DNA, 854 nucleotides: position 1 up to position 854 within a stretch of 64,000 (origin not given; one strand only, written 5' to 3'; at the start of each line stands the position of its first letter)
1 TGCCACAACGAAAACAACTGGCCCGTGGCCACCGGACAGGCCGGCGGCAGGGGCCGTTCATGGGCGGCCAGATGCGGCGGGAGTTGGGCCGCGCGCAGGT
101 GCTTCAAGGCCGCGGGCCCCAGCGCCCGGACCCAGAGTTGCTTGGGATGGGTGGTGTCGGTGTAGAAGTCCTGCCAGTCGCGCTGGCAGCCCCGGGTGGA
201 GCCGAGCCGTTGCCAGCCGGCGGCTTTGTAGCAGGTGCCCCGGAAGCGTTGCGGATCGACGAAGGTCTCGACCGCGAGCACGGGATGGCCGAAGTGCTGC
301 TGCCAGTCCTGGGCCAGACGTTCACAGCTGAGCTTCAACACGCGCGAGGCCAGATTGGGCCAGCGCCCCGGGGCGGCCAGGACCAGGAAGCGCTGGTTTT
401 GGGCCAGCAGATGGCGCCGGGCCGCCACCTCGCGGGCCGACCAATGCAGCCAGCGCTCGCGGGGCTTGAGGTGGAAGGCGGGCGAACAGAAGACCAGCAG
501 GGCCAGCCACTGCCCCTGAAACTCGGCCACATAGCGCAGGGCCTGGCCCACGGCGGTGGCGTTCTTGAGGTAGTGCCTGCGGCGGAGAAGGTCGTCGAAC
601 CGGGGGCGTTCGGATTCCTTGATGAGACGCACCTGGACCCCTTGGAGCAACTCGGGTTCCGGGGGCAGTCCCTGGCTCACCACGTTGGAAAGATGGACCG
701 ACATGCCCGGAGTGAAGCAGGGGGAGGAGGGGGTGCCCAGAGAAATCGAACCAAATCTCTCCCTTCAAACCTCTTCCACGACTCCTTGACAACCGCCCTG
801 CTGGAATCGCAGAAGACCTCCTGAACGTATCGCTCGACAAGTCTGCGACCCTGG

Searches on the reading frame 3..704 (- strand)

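Call 57: search_protein_families(library=pfam, proteins=[window:3-704:-], max_evalue=0.001)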
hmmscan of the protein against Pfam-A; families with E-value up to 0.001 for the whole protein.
seq(234 aa): 1 family
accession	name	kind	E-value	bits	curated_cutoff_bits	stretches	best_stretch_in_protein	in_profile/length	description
PF14236.12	DruA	-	2.2e-17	63.6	27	1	17-173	45-220/297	Druantia protein DruA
